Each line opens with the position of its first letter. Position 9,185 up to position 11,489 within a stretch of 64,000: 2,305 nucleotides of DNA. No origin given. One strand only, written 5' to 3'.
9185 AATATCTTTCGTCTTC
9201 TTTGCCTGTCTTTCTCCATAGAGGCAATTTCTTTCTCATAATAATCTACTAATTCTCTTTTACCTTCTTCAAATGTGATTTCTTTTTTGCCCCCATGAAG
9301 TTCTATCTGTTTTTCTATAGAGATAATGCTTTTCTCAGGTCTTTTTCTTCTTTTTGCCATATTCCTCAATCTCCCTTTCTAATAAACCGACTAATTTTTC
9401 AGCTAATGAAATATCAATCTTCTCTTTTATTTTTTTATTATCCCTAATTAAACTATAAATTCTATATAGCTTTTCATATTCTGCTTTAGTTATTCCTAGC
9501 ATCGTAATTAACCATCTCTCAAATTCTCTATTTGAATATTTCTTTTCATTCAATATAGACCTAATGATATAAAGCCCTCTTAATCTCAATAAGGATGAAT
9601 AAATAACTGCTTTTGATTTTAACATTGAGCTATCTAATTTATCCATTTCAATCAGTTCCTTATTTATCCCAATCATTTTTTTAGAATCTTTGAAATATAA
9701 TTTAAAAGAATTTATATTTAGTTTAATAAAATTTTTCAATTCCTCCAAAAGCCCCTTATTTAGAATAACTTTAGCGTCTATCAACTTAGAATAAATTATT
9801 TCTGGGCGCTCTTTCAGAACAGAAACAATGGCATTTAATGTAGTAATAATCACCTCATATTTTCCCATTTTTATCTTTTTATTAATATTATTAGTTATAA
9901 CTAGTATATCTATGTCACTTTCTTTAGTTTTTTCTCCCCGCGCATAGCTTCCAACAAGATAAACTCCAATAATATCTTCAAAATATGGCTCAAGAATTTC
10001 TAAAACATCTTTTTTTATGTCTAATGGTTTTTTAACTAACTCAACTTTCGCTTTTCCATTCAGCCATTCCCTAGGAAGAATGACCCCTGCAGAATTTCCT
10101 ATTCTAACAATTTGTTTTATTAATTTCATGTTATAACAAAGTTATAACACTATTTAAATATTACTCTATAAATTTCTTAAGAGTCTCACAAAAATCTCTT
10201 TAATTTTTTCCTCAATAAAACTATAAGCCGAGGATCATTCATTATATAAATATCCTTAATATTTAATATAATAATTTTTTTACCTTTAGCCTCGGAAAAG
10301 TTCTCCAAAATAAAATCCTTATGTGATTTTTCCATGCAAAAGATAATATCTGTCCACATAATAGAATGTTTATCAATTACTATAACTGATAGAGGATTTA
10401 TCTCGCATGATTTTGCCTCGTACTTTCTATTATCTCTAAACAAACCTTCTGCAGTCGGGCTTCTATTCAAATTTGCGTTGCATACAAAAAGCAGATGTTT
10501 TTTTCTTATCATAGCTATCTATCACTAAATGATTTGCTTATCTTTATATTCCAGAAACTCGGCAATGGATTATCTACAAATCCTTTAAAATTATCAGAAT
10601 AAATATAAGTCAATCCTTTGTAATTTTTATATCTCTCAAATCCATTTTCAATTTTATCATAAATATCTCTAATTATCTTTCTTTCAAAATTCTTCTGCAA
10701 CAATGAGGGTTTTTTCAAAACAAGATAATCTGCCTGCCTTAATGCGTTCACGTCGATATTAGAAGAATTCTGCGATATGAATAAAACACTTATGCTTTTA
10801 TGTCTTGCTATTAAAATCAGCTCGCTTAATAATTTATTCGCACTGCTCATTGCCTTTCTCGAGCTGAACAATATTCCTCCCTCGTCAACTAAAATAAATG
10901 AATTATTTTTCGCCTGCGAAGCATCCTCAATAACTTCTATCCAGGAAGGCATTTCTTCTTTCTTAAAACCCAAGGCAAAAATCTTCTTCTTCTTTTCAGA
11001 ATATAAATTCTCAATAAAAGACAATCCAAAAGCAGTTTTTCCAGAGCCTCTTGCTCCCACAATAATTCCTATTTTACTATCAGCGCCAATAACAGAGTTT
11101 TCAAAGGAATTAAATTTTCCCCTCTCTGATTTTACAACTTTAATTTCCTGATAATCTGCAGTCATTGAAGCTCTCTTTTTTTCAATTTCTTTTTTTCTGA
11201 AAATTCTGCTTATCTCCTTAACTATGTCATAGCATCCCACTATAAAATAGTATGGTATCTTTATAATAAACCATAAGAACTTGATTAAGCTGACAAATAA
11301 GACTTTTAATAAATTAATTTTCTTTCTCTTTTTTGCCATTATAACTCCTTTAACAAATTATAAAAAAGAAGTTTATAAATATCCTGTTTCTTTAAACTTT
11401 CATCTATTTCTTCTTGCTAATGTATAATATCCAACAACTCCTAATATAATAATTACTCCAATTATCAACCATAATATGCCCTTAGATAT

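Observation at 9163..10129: Duplicated two-gene module, 19 kb apart: an AbrB-nucleotidyltransferase-helical fusion plus an overlapping small basic protein.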

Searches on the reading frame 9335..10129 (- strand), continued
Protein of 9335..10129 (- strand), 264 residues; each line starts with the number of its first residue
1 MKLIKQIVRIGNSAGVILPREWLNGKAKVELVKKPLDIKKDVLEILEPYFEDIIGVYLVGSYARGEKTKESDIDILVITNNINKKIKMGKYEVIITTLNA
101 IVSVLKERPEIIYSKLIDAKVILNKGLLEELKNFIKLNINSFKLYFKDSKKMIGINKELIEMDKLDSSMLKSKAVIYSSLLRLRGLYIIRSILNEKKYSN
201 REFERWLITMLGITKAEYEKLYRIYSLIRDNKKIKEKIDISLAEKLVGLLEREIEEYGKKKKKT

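Call 18: predict_structure(alignment_id=A1)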
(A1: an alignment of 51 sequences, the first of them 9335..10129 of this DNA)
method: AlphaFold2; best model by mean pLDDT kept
length: 264 residues; sequences in the alignment: 51
mean_pLDDT: 90.7   pTM: 0.79
mean pLDDT of the five models: 90.7, 90.5, 90.0, 85.6, 85.6
residues with pLDDT >= 90: 201; 70-90: 47; 50-70: 12; < 50: 4
segments of 3 or more residues with pLDDT < 50: 261-264
pLDDT, mean of each block of 10 residues (from residue 1): 75 65 81 81 96 97 89 96 95 97 94 91 97 92 95 98 95 96 96 90 97 97 94 94 97 83 44
secondary structure, 60 per line:
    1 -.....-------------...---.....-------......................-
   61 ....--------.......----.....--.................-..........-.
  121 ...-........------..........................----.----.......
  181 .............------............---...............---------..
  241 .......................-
elements in order: E2-6 E26-30 H38-52 E53-59 H61-64 E73-79 E84-88 E91-97 H98-107 H109-118 E120-123 H125-132 H139-164 H174-193 H200-211 H215-229 H240-263

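Call 21: fold_search(model_id=the predicted structure, library=pdb)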
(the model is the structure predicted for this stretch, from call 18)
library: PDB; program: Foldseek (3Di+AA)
matches with E <= 10: 395; with E <= 0.001: 35
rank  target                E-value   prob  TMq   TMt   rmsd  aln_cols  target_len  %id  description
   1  1kny_A                4.3e-08  1.00  0.52  0.54   6.5       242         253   10  KANAMYCIN NUCLEOTIDYLTRANSFERASE (released 1996-08-17)
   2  6un8_A                7.0e-08  1.00  0.50  0.52   6.7       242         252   12  Wild type ANT bound to neomycin (released 2020-05-06)
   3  6p06_A                1.1e-07  1.00  0.53  0.55   6.1       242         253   12  Ternary structure of the E52D mutant of ANT-4 with Neomycin and AMPCPP (released 2020-01-29)
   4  6un8_B                1.5e-07  1.00  0.51  0.52   6.4       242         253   12  Wild type ANT bound to neomycin (released 2020-05-06)
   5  6nmk_A                1.8e-07  1.00  0.51  0.53   6.4       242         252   12  Binary complex structure of the T130K mutant of ANT-4'' with Neomycin (released 2020-01-15)
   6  9dbj_B                1.8e-07  1.00  0.46  0.56  10.2       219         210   16  Structure of Hailong HalB R164A mutant with non-hydrolyzable dATP (released 2025-05-07)
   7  6p01_A                2.5e-07  1.00  0.51  0.53   6.5       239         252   12  Apo structure of the E52D mutant of ANT-4 (released 2020-01-29)
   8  9dbj_C                3.3e-07  1.00  0.47  0.56  10.3       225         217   14  Structure of Hailong HalB R164A mutant with non-hydrolyzable dATP (released 2025-05-07)
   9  6nmk_B                3.9e-07  1.00  0.51  0.52   6.4       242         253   12  Binary complex structure of the T130K mutant of ANT-4'' with Neomycin (released 2020-01-15)
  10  9dbj_D                4.1e-07  1.00  0.50  0.59   6.6       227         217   16  Structure of Hailong HalB R164A mutant with non-hydrolyzable dATP (released 2025-05-07)
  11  9dbj_F                4.3e-07  1.00  0.46  0.55  10.4       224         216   14  Structure of Hailong HalB R164A mutant with non-hydrolyzable dATP (released 2025-05-07)
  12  1kan_A                9.9e-07  1.00  0.51  0.53   6.8       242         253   11  MOLECULAR STRUCTURE OF KANAMYCIN NUCLEOTIDYLTRANSFERASE DETERMINED TO 3.0-ANGSTROMS RESOLUTION (released 1994-08-31)
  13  9dbj_A                1.0e-06  1.00  0.46  0.54  10.6       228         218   15  Structure of Hailong HalB R164A mutant with non-hydrolyzable dATP (released 2025-05-07)
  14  9dbj_E                2.7e-06  1.00  0.45  0.53  11.9       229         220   15  Structure of Hailong HalB R164A mutant with non-hydrolyzable dATP (released 2025-05-07)
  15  3c18_A                4.7e-06  1.00  0.38  0.36   9.4       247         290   12  Crystal structure of nucleotidyltransferase-like protein (ZP_00538802.1) from Exiguobacterium sibiricum 255-15 at 1.90 (released 2008-02-12)
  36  7bxo_E                1.3e-03  1.00  0.28  0.52   5.9       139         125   14  Crystal structure of the toxin-antitoxin with AMP-PNP (released 2020-09-30)
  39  7bxo_A                2.0e-03  1.00  0.27  0.52   5.8       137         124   14  Crystal structure of the toxin-antitoxin with AMP-PNP (released 2020-09-30)
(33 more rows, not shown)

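Call 50: search_protein_families(library=pfam, alignment_id=A4, max_evalue=0.0001)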
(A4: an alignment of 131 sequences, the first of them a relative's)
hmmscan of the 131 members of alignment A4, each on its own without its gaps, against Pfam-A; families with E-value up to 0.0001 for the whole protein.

A. member 1, L003:3645-3920:+ (92 aa): 0 families

B. families by the number of members that match (of 131 scanned): 120 families (the first 25 are shown)
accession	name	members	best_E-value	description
PF00867.23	XPG_I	3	5.5e-27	XPG I-region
PF13245.12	AAA_19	3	1.9e-22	AAA domain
PF00752.23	XPG_N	3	3.6e-17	XPG N-terminal domain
PF00382.24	TFIIB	2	1.3e-47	Transcription factor TFIIB repeat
PF00270.35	DEAD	2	3.4e-27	DEAD/DEAH box helicase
PF04851.21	ResIII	2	3.1e-25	Type III restriction enzyme, res subunit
PF00271.37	Helicase_C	2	1.6e-24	Helicase conserved C-terminal domain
PF01509.24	TruB_N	2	3.3e-24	TruB family pseudouridylate synthase (N terminal domain)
PF02661.23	Fic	2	2.1e-19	Fic/DOC family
PF16198.10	TruB_C_2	2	4.3e-18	tRNA pseudouridylate synthase B C-terminal domain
PF13884.11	Peptidase_S74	2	6.9e-18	Chaperone of endosialidase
PF00437.27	T2SSE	2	3.1e-15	Type II/IV secretion system protein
PF18898.5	DUF5654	2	1.8e-14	Family of unknown function (DUF5654)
PF08271.17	Zn_Ribbon_TF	2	3.8e-13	TFIIB zinc-binding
PF21210.2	RNA_helicase_helical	2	3e-12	Putative ATP-dependent RNA helicase, helical bundle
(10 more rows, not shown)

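Call 51: find_related_loci(query=A1, collection=viral_contigs, flank=5000)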
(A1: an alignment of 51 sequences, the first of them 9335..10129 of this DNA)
Query A1 (264 aa) in viral_contigs; peptide patterns used: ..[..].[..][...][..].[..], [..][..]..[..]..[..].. (x = any residue, [..] = any of these).
35 stretches matched a pattern; 2 encode a relative of the query (tblastn E <= 1e-3); 2 distinct loci.
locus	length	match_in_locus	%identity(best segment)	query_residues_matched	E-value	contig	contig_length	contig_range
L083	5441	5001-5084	61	53-80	2e-5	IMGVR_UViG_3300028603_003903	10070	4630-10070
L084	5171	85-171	59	53-81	2e-5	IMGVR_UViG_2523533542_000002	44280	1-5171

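Call 98: fold_search(model_id=the predicted structure, library=viral)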
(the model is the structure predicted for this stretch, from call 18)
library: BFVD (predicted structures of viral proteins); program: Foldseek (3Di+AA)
matches with E <= 10: 385; with E <= 0.001: 23
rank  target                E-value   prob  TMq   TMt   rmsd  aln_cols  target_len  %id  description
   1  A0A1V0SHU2            1.5e-06  1.00  0.48  0.54   7.3       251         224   12  Putative nucleotidyltransferase [Klosneuvirus KNV1]
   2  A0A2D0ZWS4            1.6e-06  1.00  0.39  0.58   7.7       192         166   13  Nucleotidyltransferase [Rhodococcus phage Trina]
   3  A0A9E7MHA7            3.5e-06  1.00  0.34  0.33   9.1       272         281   15  Uncharacterized protein [Enterococcus phage Sw5]
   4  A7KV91                4.6e-06  1.00  0.41  0.42  14.9       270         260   15  (no name in the UniProt tables at hand)
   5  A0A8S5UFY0            7.1e-06  1.00  0.41  0.40  14.5       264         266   15  Putative nucleotidyltransferase [Myoviridae sp. ctshb19]
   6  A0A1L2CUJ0            9.3e-06  1.00  0.35  0.39   9.0       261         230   13  Nucleotidyltransferase [Pectobacterium phage vB_PcaM_CBB]
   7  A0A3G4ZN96            9.9e-06  1.00  0.44  0.18   7.2       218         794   18  Putative exonuclease [Terrestrivirus sp.]
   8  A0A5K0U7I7            9.9e-06  1.00  0.44  0.13   8.8       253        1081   17  Endonuclease V [Yasminevirus sp. GU-2018]
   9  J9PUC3                1.1e-05  1.00  0.42  0.40  16.6       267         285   15  Nucleotidyltransferase [Bacillus phage BCD7]
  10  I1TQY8                1.1e-05  1.00  0.39  0.36  10.6       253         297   11  (no name in the UniProt tables at hand)
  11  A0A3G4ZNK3            1.2e-05  1.00  0.37  0.41   9.1       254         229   14  Polymerase nucleotidyl transferase domain-containing protein [Terrestrivirus sp.]
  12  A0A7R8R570            1.4e-05  1.00  0.44  0.45   7.4       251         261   15  Nucleotidyltransferase [Klebsiella phage vB_KvM-Eowyn]
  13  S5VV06                3.9e-05  1.00  0.44  0.43   6.6       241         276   14  Nucleotidyltransferase [Pseudomonas phage PaBG]
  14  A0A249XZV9            4.4e-05  1.00  0.36  0.38  13.0       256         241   15  (no name in the UniProt tables at hand)
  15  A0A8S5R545            5.5e-05  1.00  0.42  0.41  16.6       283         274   16  Putative nucleotidyltransferase [Ackermannviridae sp. ctaCq7]
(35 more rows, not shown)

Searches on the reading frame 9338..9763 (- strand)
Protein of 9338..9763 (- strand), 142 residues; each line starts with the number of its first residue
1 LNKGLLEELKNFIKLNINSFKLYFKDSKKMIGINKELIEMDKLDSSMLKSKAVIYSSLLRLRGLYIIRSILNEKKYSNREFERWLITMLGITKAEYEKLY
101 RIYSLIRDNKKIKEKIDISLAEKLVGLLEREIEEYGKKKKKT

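Call 62: search_protein_families(library=pfam, proteins=[window:9338-9763:-], max_evalue=10)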
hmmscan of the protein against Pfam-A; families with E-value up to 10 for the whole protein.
window:9338-9763:- (142 aa): 0 families

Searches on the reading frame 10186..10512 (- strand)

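Call 40: search_protein_families(library=pfam, proteins=[window:10186-10512:-], max_evalue=0.01)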
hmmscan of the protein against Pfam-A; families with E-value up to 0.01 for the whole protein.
window:10186-10512:- (108 aa): 1 family
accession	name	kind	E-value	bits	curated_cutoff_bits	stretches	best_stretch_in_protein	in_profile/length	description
PF01451.26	LMWPc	-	1.4e-06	29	23.2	1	8-31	2-25/144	Low molecular weight phosphotyrosine protein phosphatase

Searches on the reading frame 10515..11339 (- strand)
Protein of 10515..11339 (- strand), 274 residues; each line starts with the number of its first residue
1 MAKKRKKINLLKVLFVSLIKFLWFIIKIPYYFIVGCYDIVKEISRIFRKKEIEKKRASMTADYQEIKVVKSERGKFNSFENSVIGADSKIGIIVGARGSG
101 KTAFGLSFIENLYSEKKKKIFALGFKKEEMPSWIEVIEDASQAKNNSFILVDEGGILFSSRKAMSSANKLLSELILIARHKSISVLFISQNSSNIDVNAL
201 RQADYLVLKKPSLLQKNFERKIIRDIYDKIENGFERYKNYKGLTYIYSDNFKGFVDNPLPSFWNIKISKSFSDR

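Call 40: search_protein_families(library=pfam, proteins=[window:10515-11339:-], max_evalue=0.01)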
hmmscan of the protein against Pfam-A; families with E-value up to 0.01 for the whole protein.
window:10515-11339:- (274 aa): 10 families
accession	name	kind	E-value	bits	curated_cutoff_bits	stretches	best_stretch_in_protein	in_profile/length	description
PF13173.12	AAA_14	-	0.00013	22.4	27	1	88-153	2-70/129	AAA domain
PF05707.18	Zot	-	0.00028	20.9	20.3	1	121-198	58-134/197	Zonular occludens toxin (Zot)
PF04665.18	Pox_A32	-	0.00034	20.6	22.8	0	92-122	17-46/242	Poxvirus A32 protein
PF04851.21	ResIII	-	0.00046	20.6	22.5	1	80-179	20-96/164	Type III restriction enzyme, res subunit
PF01637.24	ATPase_2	-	0.00049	20.4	33.2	1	88-169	20-100/225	ATPase domain predominantly from Archaea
PF06745.19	ATPase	-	0.0014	18.4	26.6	0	90-114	21-45/231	KaiC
PF03796.21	DnaB_C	-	0.0018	18.2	27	1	76-195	6-124/255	DnaB-like helicase C terminal domain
PF13401.12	AAA_22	-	0.0027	18.5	27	0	89-113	6-30/130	AAA domain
PF00004.35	AAA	-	0.004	18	21.2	1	93-201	3-120/131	ATPase family associated with various cellular activities (AAA)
PF08477.19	Roc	-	0.0079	16.9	27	0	92-144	3-54/119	Ras of Complex, Roc, domain of DAPkinase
